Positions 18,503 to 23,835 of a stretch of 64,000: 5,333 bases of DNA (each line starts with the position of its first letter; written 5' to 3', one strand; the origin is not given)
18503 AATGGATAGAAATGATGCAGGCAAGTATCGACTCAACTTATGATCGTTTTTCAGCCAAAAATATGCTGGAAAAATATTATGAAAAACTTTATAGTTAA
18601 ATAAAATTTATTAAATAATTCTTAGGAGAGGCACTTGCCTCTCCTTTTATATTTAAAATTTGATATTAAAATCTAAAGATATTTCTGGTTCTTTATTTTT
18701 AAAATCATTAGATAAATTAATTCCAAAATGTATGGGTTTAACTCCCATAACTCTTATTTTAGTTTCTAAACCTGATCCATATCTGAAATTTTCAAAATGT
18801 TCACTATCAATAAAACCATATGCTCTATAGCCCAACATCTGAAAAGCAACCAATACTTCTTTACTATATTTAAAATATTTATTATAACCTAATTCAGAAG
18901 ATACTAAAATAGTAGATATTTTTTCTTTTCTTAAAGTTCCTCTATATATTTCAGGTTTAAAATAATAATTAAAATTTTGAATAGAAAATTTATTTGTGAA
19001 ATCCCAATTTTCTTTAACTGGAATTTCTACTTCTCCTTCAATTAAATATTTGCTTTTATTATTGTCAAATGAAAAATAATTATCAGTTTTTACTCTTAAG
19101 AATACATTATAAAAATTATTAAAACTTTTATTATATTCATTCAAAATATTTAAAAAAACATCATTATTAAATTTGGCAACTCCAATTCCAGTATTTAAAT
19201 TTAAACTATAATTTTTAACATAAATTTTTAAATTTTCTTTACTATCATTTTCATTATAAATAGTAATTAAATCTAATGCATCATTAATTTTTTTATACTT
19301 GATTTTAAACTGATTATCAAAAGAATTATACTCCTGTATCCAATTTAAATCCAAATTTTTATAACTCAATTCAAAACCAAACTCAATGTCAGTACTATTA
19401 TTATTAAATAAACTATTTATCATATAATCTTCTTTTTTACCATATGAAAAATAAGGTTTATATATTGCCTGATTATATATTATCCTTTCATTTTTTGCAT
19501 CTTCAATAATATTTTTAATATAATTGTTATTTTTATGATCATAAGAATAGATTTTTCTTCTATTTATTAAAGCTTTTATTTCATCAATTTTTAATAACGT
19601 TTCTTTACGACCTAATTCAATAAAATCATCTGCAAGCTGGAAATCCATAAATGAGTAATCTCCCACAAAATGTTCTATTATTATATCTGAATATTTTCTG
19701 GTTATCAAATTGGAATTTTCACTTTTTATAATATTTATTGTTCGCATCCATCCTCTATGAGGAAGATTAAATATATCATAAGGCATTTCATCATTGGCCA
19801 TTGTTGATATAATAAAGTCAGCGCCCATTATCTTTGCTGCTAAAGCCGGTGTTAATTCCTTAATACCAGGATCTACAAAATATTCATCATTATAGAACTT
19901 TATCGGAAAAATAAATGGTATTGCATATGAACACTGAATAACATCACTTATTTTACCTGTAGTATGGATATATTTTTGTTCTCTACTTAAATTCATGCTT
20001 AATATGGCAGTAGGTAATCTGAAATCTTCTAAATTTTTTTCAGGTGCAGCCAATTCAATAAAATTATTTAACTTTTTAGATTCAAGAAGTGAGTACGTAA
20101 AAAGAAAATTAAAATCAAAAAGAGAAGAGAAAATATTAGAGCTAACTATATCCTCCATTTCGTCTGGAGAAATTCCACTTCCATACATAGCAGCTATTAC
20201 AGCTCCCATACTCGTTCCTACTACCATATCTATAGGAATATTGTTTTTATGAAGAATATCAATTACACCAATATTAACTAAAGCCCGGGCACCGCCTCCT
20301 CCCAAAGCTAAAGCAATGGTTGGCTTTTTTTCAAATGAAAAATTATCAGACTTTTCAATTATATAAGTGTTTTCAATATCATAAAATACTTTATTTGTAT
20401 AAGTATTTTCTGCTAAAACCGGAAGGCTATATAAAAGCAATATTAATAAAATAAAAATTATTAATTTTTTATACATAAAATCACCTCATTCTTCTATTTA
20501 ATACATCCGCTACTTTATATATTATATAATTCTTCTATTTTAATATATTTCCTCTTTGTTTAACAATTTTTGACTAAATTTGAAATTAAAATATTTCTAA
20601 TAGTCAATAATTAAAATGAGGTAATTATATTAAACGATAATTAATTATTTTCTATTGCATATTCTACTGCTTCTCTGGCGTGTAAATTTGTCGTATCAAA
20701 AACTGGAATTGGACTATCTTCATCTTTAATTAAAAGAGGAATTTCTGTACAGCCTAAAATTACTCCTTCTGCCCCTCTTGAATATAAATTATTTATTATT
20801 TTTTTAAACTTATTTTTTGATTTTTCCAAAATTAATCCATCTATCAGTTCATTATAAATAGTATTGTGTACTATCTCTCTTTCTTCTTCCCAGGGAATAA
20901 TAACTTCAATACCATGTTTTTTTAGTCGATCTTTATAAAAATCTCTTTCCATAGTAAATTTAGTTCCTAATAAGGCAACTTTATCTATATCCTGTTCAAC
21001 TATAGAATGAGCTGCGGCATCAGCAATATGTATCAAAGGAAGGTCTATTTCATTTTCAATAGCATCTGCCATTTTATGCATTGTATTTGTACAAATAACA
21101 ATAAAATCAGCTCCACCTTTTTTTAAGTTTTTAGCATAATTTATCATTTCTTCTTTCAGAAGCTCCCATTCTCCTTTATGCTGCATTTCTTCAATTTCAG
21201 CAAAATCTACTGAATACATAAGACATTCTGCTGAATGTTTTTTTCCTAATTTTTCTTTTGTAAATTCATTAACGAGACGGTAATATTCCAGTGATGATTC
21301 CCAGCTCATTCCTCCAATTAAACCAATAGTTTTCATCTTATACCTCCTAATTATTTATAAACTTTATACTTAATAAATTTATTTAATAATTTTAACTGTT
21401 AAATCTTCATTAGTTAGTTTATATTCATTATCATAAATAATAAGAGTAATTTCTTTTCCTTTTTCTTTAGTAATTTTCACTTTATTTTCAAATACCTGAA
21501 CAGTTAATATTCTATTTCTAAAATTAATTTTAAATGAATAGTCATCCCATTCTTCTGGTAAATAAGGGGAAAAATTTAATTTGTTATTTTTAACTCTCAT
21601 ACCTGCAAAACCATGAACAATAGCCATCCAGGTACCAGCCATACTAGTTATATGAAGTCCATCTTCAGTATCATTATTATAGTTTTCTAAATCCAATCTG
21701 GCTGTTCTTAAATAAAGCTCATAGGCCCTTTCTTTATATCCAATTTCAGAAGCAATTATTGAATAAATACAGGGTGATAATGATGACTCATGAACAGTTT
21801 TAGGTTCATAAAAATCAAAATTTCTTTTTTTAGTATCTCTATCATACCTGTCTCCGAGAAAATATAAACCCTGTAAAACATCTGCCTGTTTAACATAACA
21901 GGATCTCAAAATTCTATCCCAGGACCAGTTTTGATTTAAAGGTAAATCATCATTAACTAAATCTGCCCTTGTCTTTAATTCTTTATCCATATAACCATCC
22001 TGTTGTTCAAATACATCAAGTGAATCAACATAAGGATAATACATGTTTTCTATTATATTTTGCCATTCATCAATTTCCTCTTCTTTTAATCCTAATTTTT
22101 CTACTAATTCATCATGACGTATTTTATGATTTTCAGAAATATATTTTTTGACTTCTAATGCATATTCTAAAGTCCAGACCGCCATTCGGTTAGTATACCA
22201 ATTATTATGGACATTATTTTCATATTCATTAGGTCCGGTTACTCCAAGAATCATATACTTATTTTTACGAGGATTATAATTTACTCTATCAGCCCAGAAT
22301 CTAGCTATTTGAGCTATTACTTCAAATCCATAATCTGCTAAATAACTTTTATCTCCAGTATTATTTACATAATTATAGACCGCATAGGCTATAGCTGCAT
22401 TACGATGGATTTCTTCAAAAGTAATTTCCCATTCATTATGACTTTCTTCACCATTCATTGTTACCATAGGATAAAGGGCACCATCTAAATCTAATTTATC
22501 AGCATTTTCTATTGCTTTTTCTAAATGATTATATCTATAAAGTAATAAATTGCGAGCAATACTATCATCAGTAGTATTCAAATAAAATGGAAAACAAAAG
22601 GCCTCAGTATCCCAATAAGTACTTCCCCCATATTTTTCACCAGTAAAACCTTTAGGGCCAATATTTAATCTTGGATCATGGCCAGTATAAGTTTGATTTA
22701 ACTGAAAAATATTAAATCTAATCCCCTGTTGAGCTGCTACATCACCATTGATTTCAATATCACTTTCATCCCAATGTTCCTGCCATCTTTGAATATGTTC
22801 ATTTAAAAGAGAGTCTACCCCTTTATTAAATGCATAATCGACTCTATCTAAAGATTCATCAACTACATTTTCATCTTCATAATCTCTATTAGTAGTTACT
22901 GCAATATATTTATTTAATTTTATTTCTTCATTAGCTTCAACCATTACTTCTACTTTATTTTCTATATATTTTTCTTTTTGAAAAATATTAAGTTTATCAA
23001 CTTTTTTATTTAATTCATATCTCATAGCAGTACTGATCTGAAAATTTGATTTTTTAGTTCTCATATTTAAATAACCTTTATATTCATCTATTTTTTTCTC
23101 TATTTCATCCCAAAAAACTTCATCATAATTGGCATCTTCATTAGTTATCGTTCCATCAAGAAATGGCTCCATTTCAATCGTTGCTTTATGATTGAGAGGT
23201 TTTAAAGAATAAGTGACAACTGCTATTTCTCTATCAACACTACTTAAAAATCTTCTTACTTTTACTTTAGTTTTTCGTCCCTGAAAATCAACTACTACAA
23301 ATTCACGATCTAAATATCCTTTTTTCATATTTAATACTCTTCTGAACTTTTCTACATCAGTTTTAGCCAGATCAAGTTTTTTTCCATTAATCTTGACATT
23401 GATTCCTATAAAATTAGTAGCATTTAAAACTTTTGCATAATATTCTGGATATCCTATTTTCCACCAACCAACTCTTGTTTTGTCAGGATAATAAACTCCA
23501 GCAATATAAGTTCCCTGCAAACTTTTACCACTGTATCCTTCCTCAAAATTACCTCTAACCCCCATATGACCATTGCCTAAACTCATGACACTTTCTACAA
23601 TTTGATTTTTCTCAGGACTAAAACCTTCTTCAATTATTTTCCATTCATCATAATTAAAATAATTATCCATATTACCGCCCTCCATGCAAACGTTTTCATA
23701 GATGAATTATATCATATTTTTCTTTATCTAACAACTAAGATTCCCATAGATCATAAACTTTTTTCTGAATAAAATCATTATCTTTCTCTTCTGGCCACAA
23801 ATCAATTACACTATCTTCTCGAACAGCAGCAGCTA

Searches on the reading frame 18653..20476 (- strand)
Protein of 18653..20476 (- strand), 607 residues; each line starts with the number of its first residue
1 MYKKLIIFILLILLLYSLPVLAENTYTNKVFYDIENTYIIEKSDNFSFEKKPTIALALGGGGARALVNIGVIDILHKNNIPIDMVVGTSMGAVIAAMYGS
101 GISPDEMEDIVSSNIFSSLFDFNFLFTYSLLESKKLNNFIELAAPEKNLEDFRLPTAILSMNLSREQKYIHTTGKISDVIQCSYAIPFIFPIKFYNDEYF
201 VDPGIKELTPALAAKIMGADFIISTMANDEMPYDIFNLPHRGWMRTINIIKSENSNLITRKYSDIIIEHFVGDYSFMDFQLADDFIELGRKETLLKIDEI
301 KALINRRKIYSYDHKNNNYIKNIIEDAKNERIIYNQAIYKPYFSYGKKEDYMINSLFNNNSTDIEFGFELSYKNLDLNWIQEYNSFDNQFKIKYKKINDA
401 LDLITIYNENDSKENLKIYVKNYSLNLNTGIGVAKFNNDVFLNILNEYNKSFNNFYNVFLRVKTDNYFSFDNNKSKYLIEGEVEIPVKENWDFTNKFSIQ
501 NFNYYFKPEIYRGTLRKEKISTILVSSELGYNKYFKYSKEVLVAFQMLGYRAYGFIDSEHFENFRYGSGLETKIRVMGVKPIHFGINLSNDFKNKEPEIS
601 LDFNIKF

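Call 30: search_protein_families(library=pfam, proteins=[window:18653-20476:-], max_evalue=0.00001)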
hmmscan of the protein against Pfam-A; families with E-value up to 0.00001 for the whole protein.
window:18653-20476:- (607 aa): 1 family
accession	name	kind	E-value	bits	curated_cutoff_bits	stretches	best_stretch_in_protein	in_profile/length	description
PF01734.28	Patatin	-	1.4e-25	91.1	27.7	1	56-214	1-190/191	Patatin-like phospholipase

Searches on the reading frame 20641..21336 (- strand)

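Call 30: search_protein_families(library=pfam, proteins=[window:20641-21336:-], max_evalue=0.00001)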
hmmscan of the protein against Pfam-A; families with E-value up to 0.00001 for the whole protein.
window:20641-21336:- (231 aa): 1 family
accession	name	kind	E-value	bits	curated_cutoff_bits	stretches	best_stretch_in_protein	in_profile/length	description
PF01177.27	Asp_Glu_race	-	1.5e-46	159.3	31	1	7-223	1-211/211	Asp/Glu/Hydantoin racemase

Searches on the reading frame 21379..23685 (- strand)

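Call 30: search_protein_families(library=pfam, proteins=[window:21379-23685:-], max_evalue=0.00001)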
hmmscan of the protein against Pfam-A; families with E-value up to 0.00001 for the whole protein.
window:21379-23685:- (768 aa): 3 families
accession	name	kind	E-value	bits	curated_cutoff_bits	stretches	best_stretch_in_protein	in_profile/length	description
PF03632.21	Glyco_hydro_65m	-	5.5e-142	473.6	27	1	323-687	1-371/371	Glycosyl hydrolase family 65 central catalytic domain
PF03636.21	Glyco_hydro_65N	-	2.1e-70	237.5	26.6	1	18-267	1-233/233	Glycosyl hydrolase family 65, N-terminal domain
PF03633.20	Glyco_hydro_65C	-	8.3e-20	70.8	22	1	696-757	1-62/62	Glycosyl hydrolase family 65, C-terminal domain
